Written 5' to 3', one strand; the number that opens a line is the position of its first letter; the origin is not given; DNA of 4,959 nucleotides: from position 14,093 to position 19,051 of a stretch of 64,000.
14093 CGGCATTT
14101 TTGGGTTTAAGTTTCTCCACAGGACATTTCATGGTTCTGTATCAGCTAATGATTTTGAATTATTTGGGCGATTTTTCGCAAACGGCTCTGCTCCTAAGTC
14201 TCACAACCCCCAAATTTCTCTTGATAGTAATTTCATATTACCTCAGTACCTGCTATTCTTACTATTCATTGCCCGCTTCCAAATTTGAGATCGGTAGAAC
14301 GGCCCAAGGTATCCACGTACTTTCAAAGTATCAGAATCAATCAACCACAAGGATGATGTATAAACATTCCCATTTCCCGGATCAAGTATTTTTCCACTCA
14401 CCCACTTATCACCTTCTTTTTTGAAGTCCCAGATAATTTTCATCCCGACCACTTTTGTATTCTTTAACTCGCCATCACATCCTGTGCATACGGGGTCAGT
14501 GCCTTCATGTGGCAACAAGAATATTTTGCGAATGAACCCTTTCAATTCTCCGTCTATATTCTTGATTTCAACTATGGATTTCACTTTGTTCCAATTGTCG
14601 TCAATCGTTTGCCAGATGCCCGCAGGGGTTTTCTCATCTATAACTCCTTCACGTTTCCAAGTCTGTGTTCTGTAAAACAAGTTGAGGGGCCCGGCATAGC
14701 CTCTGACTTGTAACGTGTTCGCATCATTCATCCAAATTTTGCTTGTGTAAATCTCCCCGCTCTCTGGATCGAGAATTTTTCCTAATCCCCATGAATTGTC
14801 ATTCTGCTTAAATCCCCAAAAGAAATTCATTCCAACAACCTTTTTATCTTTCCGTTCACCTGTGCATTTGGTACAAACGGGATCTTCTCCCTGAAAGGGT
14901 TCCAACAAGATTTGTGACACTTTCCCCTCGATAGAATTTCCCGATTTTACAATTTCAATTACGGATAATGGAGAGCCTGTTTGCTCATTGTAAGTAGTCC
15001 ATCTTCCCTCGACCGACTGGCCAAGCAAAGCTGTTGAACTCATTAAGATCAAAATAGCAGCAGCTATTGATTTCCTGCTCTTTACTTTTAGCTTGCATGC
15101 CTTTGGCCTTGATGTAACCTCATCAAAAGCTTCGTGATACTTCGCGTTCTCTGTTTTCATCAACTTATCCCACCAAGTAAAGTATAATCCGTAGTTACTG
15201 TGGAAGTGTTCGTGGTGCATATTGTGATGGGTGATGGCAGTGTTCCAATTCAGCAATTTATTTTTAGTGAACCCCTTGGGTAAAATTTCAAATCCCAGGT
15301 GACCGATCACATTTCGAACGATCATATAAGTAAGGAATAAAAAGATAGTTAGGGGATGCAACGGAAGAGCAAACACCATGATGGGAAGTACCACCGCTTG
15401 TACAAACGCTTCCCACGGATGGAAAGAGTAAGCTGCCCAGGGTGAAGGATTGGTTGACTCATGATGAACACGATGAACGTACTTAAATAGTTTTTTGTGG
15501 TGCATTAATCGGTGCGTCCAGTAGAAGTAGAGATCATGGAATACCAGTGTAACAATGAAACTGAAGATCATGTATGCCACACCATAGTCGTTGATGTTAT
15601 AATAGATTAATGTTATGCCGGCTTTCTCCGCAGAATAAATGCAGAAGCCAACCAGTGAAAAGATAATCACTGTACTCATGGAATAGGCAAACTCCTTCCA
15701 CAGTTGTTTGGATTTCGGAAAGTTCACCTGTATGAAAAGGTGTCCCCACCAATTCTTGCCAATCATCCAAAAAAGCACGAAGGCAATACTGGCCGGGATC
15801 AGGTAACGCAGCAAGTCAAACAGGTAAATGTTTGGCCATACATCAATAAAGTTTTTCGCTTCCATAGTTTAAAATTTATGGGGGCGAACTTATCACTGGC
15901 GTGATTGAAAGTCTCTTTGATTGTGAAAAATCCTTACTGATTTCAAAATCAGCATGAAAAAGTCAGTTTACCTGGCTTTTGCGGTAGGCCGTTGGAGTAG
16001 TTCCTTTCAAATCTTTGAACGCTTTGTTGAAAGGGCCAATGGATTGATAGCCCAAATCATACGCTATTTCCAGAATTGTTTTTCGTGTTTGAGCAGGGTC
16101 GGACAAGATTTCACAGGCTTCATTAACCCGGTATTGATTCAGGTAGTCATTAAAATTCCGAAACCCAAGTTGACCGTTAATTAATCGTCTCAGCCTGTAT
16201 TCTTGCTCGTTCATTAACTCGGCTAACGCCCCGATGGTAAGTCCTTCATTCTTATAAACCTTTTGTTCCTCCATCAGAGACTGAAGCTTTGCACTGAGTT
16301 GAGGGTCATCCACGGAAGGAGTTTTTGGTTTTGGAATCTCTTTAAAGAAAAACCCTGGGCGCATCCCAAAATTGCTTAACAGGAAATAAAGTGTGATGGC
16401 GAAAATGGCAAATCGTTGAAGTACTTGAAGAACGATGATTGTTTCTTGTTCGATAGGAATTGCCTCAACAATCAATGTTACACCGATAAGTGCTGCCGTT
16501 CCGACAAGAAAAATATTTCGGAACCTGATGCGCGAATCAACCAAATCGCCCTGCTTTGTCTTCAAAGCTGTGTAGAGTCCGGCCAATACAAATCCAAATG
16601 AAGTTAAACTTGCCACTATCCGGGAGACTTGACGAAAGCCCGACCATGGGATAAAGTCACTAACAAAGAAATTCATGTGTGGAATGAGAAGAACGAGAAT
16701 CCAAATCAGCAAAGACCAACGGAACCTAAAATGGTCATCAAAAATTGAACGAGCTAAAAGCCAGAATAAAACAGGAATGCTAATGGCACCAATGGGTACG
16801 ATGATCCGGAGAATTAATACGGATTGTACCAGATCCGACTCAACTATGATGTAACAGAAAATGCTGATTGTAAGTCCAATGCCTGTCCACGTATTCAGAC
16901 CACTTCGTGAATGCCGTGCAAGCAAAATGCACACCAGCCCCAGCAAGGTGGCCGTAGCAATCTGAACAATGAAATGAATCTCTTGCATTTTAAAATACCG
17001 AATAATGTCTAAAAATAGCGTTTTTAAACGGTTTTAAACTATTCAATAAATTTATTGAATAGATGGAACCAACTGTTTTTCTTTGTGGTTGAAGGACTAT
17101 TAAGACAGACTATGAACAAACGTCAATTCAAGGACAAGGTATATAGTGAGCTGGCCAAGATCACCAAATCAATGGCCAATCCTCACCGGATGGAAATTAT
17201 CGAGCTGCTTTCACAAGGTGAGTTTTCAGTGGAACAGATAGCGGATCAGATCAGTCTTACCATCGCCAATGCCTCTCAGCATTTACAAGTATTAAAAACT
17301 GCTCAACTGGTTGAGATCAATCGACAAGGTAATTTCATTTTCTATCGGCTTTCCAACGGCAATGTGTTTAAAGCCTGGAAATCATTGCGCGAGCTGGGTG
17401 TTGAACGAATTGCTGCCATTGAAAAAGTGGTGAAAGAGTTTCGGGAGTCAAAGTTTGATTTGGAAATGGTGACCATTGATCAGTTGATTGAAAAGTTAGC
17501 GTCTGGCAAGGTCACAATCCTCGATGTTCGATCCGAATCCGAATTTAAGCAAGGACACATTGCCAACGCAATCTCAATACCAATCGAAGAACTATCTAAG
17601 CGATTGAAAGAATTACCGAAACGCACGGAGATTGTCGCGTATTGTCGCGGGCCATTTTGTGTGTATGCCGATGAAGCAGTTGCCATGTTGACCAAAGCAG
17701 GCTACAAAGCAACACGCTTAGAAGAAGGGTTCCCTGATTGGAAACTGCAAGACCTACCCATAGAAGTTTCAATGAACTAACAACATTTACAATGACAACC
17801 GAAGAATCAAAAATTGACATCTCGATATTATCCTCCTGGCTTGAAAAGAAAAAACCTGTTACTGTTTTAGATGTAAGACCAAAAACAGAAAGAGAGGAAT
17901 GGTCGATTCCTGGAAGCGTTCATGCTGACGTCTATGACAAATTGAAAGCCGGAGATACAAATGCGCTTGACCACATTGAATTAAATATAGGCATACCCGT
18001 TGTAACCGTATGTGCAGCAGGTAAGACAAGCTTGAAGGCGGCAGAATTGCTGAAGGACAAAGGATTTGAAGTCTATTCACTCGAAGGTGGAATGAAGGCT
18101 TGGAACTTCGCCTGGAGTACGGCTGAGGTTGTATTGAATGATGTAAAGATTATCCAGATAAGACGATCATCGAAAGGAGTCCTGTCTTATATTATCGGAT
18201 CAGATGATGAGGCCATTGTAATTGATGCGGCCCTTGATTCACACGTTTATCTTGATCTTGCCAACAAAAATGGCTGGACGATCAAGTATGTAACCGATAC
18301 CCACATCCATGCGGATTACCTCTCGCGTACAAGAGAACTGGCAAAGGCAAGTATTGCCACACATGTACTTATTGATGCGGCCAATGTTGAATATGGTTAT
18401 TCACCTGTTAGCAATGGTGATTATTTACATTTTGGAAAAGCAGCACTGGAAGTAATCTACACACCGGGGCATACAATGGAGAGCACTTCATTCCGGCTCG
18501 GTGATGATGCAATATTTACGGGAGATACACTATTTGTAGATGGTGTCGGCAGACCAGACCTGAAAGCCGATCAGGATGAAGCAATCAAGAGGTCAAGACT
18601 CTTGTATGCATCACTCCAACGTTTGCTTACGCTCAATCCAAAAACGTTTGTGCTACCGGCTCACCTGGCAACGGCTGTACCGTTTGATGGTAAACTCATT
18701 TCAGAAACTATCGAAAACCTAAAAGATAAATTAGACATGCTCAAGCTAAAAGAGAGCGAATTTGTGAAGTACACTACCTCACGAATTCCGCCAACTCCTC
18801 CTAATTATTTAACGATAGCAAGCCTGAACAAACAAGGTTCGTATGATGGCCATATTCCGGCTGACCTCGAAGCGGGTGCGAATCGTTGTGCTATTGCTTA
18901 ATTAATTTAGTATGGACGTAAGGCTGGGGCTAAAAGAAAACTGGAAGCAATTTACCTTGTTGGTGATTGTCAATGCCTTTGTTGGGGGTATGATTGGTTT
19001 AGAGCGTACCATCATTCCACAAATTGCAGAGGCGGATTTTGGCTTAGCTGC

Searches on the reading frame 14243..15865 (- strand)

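Call 27: search_protein_families(library=pfam, proteins=[window:14243-15865:-], max_evalue=0.001)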
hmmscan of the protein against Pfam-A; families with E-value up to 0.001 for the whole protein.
window:14243-15865:- (540 aa): 2 families
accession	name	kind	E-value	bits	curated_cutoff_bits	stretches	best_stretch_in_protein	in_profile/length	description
PF09917.15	DUF2147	-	2.5e-54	183.1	27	2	287-405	1-112/112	Uncharacterized protein conserved in bacteria (DUF2147)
PF04116.19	FA_hydroxylase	-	1.3e-26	94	31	1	103-238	1-132/132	Fatty acid hydroxylase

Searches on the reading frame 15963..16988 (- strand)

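Call 27: search_protein_families(library=pfam, proteins=[window:15963-16988:-], max_evalue=0.001)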
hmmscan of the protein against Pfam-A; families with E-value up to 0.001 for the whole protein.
window:15963-16988:- (341 aa): 2 families
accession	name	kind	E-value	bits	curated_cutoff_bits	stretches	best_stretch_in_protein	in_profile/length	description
PF12833.13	HTH_18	-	2.6e-15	56.9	33.6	1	255-337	1-79/80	Helix-turn-helix domain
PF00165.29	HTH_AraC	-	2.5e-07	31.1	26.6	1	295-337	1-42/42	Bacterial regulatory helix-turn-helix proteins, AraC family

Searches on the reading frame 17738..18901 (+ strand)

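Call 27: search_protein_families(library=pfam, proteins=[window:17738-18901:+], max_evalue=0.001)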
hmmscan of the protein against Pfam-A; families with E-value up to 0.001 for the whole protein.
window:17738-18901:+ (387 aa): 2 families
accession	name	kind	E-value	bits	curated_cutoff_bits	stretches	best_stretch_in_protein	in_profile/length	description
PF00581.25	Rhodanese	-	1.3e-14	54.9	22.2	1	31-123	5-100/102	Rhodanese-like domain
PF00753.33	Lactamase_B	-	1.4e-12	48.5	22.7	1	148-309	6-196/196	Metallo-beta-lactamase superfamily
